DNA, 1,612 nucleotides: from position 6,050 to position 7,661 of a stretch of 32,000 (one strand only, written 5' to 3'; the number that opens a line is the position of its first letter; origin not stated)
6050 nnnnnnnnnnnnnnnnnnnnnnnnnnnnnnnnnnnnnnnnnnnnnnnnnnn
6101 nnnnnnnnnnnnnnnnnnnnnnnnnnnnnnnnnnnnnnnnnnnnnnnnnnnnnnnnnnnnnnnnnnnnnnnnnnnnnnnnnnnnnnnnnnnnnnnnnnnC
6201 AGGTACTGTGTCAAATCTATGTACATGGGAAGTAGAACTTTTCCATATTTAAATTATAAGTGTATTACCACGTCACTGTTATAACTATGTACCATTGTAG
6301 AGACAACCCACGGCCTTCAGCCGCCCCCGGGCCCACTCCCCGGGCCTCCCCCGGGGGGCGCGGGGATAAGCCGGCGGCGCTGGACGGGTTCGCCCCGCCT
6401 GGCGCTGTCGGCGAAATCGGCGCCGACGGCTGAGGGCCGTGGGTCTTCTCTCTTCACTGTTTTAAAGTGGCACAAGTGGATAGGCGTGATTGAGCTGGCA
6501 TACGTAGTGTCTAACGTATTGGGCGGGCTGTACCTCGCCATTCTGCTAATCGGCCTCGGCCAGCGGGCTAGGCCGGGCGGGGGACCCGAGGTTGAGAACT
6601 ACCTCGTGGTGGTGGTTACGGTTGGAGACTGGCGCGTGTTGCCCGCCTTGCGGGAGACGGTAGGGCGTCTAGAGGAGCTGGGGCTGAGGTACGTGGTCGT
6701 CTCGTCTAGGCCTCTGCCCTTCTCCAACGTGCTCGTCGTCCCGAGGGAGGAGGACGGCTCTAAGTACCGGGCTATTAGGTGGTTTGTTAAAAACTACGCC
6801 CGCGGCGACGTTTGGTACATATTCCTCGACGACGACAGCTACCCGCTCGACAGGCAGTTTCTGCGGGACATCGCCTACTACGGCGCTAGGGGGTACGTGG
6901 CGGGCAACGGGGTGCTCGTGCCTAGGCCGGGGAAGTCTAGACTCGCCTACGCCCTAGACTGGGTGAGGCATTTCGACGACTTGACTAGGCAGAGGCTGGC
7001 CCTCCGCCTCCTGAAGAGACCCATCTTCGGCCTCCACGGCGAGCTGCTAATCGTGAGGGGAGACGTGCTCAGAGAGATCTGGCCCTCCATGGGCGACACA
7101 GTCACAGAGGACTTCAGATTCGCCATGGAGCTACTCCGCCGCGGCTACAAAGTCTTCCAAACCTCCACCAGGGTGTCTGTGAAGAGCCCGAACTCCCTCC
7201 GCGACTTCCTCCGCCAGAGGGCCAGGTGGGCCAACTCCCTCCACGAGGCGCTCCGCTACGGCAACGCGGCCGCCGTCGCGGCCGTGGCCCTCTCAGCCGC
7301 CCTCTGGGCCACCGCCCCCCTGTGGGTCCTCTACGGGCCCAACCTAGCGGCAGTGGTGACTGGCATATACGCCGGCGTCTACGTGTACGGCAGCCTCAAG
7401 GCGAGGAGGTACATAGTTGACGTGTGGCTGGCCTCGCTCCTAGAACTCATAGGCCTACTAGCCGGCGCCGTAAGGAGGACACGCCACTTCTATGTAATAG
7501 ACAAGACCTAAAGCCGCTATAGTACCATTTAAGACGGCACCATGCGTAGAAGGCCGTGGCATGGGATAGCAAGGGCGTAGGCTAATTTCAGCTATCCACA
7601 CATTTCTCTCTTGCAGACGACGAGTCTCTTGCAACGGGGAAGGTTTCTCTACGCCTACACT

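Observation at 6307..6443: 137-nt extremely GC-rich, rod-like structured element with its own TATA-like box: unidentified ncRNA or MITE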

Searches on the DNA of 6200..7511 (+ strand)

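Call 4: search_rna_families(source=window, start=6200, end=6520, threshold=evalue, max_evalue=10, show_alignments=5)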
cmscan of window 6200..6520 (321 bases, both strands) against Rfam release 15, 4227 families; matches with E-value up to 10: 0.
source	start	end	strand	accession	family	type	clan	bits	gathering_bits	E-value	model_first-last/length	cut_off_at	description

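Call 40: search_rna_families(sources=[L009, L007, L008, L024, L017], threshold=evalue, max_evalue=10)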
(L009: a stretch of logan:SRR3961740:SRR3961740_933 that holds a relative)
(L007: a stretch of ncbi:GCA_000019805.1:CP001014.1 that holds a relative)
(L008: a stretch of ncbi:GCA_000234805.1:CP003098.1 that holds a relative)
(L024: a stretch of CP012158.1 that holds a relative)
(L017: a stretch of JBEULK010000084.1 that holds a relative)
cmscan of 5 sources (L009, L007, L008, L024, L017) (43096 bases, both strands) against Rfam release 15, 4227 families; matches with E-value up to 10: 10.
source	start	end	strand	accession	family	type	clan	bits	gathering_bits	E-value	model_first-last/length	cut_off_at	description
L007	5083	5154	-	RF00005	tRNA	Gene; tRNA;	CL00001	63.4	29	1.4e-11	1-71/71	no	tRNA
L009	5049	5137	-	RF00005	tRNA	Gene; tRNA;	CL00001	54.1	29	5e-09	1-71/71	no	tRNA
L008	5424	5517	+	RF00005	tRNA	Gene; tRNA;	CL00001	38.3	29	0.00011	1-71/71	no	tRNA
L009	5050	5086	-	RF01684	mascRNA-menRNA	Gene;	-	25.9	42.5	0.38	1-56/56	no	MALAT1-associated small cytoplasmic RNA/MEN beta RNA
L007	5084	5116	-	RF01684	mascRNA-menRNA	Gene;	-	25.9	42.5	0.38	1-56/56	no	MALAT1-associated small cytoplasmic RNA/MEN beta RNA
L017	5374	5436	+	RF02985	ftsZ-DE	Gene; sRNA;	-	22.5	72.2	4.3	1-69/69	no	ftsZ-DE RNA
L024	7134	7196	-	RF03479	mir-324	Gene; miRNA;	-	21.7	70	2.6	1-83/83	no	mir-324 microRNA precursor family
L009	6152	6204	+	RF00284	SNORD74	Gene; snRNA; snoRNA; CD-box;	CL00069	20.1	41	5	1-80/80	no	Small nucleolar RNA SNORD74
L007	4708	4743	+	RF02784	SorX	Gene; sRNA;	-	18.8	46.6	4.6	32-67/73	no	Singlet oxygen resistance RNA X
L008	1208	1262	+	RF01149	sR10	Gene; snRNA; snoRNA; CD-box;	-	16.7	45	6.5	1-54/54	no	Small nucleolar RNA sR10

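Call 53: build_rna_model(alignment_id=A3)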
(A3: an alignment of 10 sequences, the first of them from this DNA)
Model R1 built from alignment A3 (10 sequences, 185 columns); structure: RNAalifold consensus.
model positions 148; base pairs 50; branch points 2; effective number of sequences 1.02; information 0.59 bits per position. Calibrated on 0.2 Mb of random sequence (short: E-values are rough).
structure used (alignment columns):
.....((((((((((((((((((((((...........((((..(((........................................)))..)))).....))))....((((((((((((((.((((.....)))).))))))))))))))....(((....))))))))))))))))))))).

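Call 54: search_with_rna_model(model_id=R1, sources=[window, L007, L008, L009, L010, L017, L024, L026, L027, L028, L029, L030, L031, L032, L033, L035, L036, L037, L039, L041, L042, L043, L044, L045, L046, L048, L050, L051, L052, L053, L054, L055, L057, L059, L060, L061, L063, L064, L065, L066, L067, L068], max_evalue=1, make_alignment=true)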
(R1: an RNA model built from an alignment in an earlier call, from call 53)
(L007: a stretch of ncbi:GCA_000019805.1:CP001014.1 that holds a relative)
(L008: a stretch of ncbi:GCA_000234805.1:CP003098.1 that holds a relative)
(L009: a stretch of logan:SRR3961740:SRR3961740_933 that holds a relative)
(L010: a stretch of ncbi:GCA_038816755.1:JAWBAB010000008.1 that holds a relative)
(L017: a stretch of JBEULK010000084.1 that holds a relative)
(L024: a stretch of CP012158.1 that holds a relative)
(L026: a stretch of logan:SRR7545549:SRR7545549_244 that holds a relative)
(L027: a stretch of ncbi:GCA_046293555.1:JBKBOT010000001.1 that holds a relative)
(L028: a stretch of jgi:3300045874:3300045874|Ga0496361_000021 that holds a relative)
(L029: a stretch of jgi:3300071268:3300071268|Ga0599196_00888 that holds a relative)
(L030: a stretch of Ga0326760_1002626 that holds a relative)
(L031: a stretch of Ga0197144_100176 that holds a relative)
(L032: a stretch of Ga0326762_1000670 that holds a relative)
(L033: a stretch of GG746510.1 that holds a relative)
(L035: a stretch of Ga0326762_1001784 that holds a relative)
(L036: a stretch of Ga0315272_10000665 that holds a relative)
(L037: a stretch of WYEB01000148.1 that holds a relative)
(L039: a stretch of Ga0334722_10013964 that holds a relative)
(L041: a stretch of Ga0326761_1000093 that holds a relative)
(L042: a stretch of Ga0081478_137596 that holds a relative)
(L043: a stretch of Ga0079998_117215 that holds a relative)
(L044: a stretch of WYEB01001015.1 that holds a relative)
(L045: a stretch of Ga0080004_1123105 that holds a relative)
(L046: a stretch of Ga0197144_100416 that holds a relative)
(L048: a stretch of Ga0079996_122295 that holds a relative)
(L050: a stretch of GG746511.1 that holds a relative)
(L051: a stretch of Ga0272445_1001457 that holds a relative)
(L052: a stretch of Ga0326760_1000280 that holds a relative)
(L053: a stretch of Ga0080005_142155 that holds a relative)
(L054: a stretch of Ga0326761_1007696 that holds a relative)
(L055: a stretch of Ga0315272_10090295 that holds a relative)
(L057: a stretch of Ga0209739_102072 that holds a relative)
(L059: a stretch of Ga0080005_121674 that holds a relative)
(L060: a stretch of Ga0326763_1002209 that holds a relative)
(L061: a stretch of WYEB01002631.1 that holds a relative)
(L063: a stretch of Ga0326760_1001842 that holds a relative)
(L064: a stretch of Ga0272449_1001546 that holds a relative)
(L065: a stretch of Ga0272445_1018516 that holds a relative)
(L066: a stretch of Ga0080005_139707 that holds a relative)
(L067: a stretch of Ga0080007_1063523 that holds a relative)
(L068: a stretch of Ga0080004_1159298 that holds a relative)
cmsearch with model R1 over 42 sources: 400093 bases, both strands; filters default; matches with E-value up to 1: 82.
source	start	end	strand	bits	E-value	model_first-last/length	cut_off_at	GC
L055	895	1043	-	151.1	7.9e-31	1-148/148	no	0.74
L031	1089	1237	+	151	8.2e-31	1-148/148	no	0.7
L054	1433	1582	+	148.8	2.5e-30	1-148/148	no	0.74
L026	9773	9920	+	147.8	4.3e-30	1-148/148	no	0.75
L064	759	909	+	146.8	6.9e-30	1-148/148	no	0.73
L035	490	640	-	146.6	7.8e-30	1-148/148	no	0.73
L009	199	346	+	146.1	9.9e-30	1-148/148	no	0.75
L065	951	1101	+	145.5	1.4e-29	1-148/148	no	0.74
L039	2849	2996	-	145.3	1.5e-29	1-148/148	no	0.71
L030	615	763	-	145.2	1.6e-29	1-148/148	no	0.72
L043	518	667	+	144.8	1.9e-29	1-148/148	no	0.73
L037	3248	3398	-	144.6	2.1e-29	1-148/148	no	0.73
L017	5325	5472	+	144.4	2.4e-29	1-148/148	no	0.74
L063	8660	8810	+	142.8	5.3e-29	1-148/148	no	0.73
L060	4683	4832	-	140.3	1.9e-28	1-148/148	no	0.74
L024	4043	4192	+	139.4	3e-28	1-148/148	no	0.71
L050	1462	1611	-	139.4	3.1e-28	1-148/148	no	0.72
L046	12962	13112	+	139.2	3.4e-28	1-148/148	no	0.74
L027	9705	9852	-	138.6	4.6e-28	1-148/148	no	0.73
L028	4977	5126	+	137.4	8.5e-28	1-148/148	no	0.74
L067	5617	5767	+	137.3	8.8e-28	1-148/148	no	0.72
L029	7651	7801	+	136.6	1.3e-27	1-148/148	no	0.73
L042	14159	14311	-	135.6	2.1e-27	1-148/148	no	0.72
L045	5459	5608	-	132.6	9.7e-27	1-148/148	no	0.73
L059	332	481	+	132.3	1.1e-26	1-148/148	no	0.72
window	6302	6445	+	124.4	6.1e-25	1-148/148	no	0.79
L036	1431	1576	+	122.1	2e-24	1-148/148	no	0.77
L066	10946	11091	+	121.8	2.3e-24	1-148/148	no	0.79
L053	143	288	+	117.8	1.8e-23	1-148/148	no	0.77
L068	293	438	-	117.3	2.3e-23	1-148/148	no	0.79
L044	216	361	+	115.5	5.7e-23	1-148/148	no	0.77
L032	2191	2336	-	115.1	7e-23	1-148/148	no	0.75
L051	1704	1849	+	112.5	2.6e-22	1-148/148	no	0.78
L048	4523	4668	-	112.1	3.2e-22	1-148/148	no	0.78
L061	3815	3960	-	111.8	3.8e-22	1-148/148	no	0.77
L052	14466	14611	-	111.1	5.3e-22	1-148/148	no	0.79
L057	5416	5561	-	110.6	6.7e-22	1-148/148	no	0.79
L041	1699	1844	+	109.3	1.4e-21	1-148/148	no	0.78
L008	3745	3925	+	106.5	5.6e-21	1-148/148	no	0.77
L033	3566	3711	-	106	7.2e-21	1-148/148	no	0.79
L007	2516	2658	+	99.3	2.2e-19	1-148/148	no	0.82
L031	1092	1240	-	69.9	6.4e-13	1-148/148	no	0.7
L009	202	349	-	59.1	1.6e-10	1-148/148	no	0.74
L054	1436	1585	-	57.9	2.9e-10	1-148/148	no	0.73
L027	9702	9849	+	54.5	1.6e-09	1-148/148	no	0.72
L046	12965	13115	-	53.4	2.9e-09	1-148/148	no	0.74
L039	2846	2993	+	52.7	4.1e-09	1-148/148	no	0.72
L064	762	912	-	51.5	7.7e-09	1-148/148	no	0.73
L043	521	670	-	48.3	3.9e-08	1-148/148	no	0.73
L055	892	1040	+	48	4.6e-08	1-148/148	no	0.74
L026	9776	9923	-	47.3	6.5e-08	1-148/148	no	0.76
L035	487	637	+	47.2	6.6e-08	1-148/148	no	0.73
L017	5328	5475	-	46.7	8.6e-08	1-148/148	no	0.74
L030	612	760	+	46.1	1.2e-07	1-148/148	no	0.72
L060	4680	4829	+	45.5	1.6e-07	1-148/148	no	0.75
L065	954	1104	-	45.4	1.7e-07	1-148/148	no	0.74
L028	4980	5129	-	45.2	1.8e-07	1-148/148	no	0.73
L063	8663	8813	-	44.7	2.4e-07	1-148/148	no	0.73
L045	5456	5605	+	44.5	2.6e-07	1-148/148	no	0.73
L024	4046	4195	-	43.9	3.6e-07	1-148/148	no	0.71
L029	7654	7804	-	43.6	4.2e-07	1-148/148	no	0.73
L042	14156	14308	+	42.6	7.2e-07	1-148/148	no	0.72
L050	1459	1608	+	42.3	8.2e-07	1-148/148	no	0.73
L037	3245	3395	+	41.7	1.1e-06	1-148/148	no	0.73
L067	5620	5770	-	41.2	1.4e-06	1-148/148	no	0.72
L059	335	484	-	39.6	3.2e-06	1-148/148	no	0.72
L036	1474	1579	-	35.5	2.6e-05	1-148/148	no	0.76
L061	3812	3917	+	35.4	2.7e-05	1-148/148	no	0.76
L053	186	291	-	32.2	0.00014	1-148/148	no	0.77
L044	259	364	-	31.3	0.00021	1-148/148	no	0.77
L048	4520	4625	+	30.4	0.00034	1-148/148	no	0.77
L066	10989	11094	-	30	0.00043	1-148/148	no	0.78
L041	1742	1847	-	29.2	0.00063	1-148/148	no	0.79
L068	290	395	+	28.4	0.00095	1-148/148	no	0.78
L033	3563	3668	+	28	0.0012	1-148/148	no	0.79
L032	2188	2293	+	26.9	0.002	1-148/148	no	0.75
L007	2519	2661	-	25.7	0.0038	1-148/148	no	0.83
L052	14463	14568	+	24.9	0.0055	1-148/148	no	0.79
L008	3820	3928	-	23.5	0.012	1-148/148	no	0.8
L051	1747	1852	-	23.2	0.013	1-148/148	no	0.77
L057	5413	5518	+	22.3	0.021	1-148/148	no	0.78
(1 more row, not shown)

Alignment A5: 82 matches aligned to the model, 249 columns, each read 5' to 3' on its own strand. Consensus structure (alignment columns), stored with it:
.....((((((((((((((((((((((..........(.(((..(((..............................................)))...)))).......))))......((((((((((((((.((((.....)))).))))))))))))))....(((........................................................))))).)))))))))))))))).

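Call 55: search_with_rna_model(model_id=R1, sources=[window, L007, L008, L009, L017, L024, L026, L027, L028, L029, L030, L031, L032, L033, L035, L036, L037, L039, L041, L042, L043, L044, L045, L046, L048, L050, L051, L052, L053, L054, L055, L057, L059, L060, L061, L063, L064, L065, L066, L067, L068], max_evalue=1e-15, make_alignment=true)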
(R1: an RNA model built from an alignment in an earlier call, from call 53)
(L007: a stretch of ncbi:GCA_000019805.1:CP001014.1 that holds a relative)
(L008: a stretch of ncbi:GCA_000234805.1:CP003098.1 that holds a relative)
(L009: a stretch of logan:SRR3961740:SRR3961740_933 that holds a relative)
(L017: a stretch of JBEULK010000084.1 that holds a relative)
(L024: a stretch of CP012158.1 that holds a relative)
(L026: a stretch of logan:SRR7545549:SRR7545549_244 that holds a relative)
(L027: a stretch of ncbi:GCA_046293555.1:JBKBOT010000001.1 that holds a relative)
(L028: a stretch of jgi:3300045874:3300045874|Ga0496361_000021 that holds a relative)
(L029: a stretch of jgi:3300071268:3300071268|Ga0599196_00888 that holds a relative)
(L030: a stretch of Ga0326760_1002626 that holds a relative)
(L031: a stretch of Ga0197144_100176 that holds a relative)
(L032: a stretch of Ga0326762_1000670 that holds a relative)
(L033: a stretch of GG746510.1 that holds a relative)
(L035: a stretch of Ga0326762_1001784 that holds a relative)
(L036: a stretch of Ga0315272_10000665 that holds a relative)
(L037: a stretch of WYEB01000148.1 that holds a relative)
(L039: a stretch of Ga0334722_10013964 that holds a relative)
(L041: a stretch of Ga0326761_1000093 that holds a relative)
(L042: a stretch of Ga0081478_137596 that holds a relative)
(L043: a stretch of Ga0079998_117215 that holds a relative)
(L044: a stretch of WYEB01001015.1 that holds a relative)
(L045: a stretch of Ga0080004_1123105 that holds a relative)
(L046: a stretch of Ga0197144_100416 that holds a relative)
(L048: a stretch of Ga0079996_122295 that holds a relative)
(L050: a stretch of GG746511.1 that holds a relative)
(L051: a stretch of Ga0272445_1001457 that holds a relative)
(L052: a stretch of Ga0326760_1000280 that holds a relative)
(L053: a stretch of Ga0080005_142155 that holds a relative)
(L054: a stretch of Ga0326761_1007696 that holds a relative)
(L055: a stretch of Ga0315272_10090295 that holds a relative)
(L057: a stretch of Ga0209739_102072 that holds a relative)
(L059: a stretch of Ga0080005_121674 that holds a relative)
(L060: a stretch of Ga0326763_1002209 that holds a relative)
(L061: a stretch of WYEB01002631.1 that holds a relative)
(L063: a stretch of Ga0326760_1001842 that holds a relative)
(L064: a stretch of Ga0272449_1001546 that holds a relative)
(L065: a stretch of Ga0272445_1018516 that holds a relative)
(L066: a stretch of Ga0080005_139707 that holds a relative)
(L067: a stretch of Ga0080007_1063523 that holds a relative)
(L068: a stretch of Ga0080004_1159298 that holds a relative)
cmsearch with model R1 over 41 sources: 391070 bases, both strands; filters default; matches with E-value up to 1e-15: 41.
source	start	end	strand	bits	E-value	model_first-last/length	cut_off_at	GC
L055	895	1043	-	151.1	7.7e-31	1-148/148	no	0.74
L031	1089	1237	+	151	8e-31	1-148/148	no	0.7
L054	1433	1582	+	148.8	2.4e-30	1-148/148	no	0.74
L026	9773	9920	+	147.8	4.2e-30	1-148/148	no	0.75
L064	759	909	+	146.8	6.8e-30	1-148/148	no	0.73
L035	490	640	-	146.6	7.6e-30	1-148/148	no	0.73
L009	199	346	+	146.1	9.7e-30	1-148/148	no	0.75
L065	951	1101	+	145.5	1.4e-29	1-148/148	no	0.74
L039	2849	2996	-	145.3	1.5e-29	1-148/148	no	0.71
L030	615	763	-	145.2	1.6e-29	1-148/148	no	0.72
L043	518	667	+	144.8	1.9e-29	1-148/148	no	0.73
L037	3248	3398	-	144.6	2.1e-29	1-148/148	no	0.73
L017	5325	5472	+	144.4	2.3e-29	1-148/148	no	0.74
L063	8660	8810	+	142.8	5.1e-29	1-148/148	no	0.73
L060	4683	4832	-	140.3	1.9e-28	1-148/148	no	0.74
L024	4043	4192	+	139.4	2.9e-28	1-148/148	no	0.71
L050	1462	1611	-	139.4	3e-28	1-148/148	no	0.72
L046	12962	13112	+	139.2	3.3e-28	1-148/148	no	0.74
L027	9705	9852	-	138.6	4.5e-28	1-148/148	no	0.73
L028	4977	5126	+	137.4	8.4e-28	1-148/148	no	0.74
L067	5617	5767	+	137.3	8.6e-28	1-148/148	no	0.72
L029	7651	7801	+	136.6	1.3e-27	1-148/148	no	0.73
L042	14159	14311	-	135.6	2e-27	1-148/148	no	0.72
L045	5459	5608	-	132.6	9.5e-27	1-148/148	no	0.73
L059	332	481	+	132.3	1.1e-26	1-148/148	no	0.72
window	6302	6445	+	124.4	5.9e-25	1-148/148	no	0.79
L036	1431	1576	+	122.1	2e-24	1-148/148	no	0.77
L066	10946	11091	+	121.8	2.2e-24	1-148/148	no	0.79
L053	143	288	+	117.8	1.8e-23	1-148/148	no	0.77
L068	293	438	-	117.3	2.3e-23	1-148/148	no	0.79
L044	216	361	+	115.5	5.5e-23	1-148/148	no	0.77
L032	2191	2336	-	115.1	6.8e-23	1-148/148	no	0.75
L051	1704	1849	+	112.5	2.6e-22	1-148/148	no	0.78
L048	4523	4668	-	112.1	3.1e-22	1-148/148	no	0.78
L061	3815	3960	-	111.8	3.7e-22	1-148/148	no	0.77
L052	14466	14611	-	111.1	5.2e-22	1-148/148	no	0.79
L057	5416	5561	-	110.6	6.6e-22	1-148/148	no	0.79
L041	1699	1844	+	109.3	1.3e-21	1-148/148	no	0.78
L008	3745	3925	+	106.5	5.4e-21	1-148/148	no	0.77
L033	3566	3711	-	106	7e-21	1-148/148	no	0.79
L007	2516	2658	+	99.3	2.1e-19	1-148/148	no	0.82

Alignment A6: 41 matches aligned to the model, 196 columns, each read 5' to 3' on its own strand. Consensus structure (alignment columns), stored with it:
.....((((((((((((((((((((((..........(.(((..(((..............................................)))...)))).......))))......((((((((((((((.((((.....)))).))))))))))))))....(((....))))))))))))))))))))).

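Call 77: search_with_rna_model(model_id=R1, sources=[L069, L070, L010], max_evalue=10, filters=off)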
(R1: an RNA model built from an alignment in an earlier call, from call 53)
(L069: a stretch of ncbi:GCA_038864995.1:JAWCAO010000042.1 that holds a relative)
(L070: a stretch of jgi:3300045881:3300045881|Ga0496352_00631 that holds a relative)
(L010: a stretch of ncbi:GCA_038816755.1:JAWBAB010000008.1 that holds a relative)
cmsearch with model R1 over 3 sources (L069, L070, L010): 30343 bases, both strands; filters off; matches with E-value up to 10: 24.
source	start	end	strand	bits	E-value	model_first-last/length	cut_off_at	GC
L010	8190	8226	-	13.9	0.12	1-148/148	no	0.76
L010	481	565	+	12.3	0.26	1-148/148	no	0.66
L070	4913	5023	-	11.6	0.37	22-130/148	no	0.59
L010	6489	6581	+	9.7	0.99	1-148/148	no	0.66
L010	512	624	-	8.1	2.2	1-148/148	no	0.71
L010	1551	1651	-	8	2.2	1-148/148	no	0.66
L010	5161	5199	+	7.7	2.7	1-148/148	no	0.74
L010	7674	7719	-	7.5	3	1-148/148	no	0.54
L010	4381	4418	+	7.1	3.6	1-148/148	no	0.71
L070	5417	5513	+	7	3.8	1-148/148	no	0.49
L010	1548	1576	+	6.9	4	1-148/148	no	0.72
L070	5330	5370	+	6.8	4.2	1-148/148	no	0.59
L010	8759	8838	+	6.6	4.8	1-148/148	no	0.57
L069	1703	1842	-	6.5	5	1-148/148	no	0.54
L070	4178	4202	-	6.1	5.9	1-148/148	no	0.6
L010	5166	5270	-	6.1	6.2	22-130/148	no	0.7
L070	10921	10966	-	5.9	6.7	1-148/148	no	0.57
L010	1831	1874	+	5.7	7.4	1-148/148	no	0.59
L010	4780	4813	-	5.6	7.8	1-148/148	no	0.68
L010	208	293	-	5.5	8.1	1-148/148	no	0.64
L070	4176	4198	+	5.3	9.2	1-148/148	no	0.65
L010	5831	5901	-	5.2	9.5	1-148/148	no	0.56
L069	9478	9539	+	5.2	9.6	1-148/148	no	0.39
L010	5369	5408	-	5.2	9.7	1-148/148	no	0.8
